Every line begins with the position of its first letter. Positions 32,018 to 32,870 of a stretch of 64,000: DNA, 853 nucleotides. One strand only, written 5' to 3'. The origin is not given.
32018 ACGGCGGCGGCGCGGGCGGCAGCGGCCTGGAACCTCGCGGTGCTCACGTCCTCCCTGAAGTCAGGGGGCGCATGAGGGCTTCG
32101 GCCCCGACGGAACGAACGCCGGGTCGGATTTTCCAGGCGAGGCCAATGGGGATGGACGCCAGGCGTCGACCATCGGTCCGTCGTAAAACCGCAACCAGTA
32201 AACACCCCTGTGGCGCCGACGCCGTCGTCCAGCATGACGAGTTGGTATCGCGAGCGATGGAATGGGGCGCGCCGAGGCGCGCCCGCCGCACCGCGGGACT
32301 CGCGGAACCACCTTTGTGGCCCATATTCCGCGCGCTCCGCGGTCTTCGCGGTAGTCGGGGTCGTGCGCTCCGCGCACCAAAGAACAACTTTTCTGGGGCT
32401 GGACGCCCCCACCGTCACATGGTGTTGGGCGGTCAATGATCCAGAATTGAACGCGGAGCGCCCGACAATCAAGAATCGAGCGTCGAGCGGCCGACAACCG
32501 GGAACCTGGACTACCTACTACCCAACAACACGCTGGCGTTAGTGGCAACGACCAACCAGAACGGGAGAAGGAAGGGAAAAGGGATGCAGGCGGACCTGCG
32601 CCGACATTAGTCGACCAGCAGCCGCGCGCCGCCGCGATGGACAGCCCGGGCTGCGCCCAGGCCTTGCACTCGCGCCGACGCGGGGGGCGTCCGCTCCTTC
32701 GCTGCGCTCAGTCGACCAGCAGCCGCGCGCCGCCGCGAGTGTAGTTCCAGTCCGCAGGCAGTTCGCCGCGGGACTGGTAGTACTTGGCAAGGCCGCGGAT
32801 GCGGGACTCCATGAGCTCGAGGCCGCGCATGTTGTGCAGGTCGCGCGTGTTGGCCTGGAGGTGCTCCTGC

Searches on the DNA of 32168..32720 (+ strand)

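Call 31: search_rna_families(source=window, start=32300, end=32720, threshold=evalue, max_evalue=10)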
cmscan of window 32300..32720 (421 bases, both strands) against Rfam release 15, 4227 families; matches with E-value up to 10: 1.
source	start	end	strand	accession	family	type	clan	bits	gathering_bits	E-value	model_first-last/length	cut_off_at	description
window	32338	32358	+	RF01111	SBWMV2_UPD-PKk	Cis-reg;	-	15.3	35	3.2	1-21/21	no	Pseudoknot of upstream pseudoknot domain (UPD) of the 3'UTR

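Call 90: search_dna_similar(query=window:32168-32480:+, collection=plasmids, mode=distant, max_evalue=0.001, max_rows=10)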
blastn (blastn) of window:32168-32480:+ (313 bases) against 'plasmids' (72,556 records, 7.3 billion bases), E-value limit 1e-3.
No match.
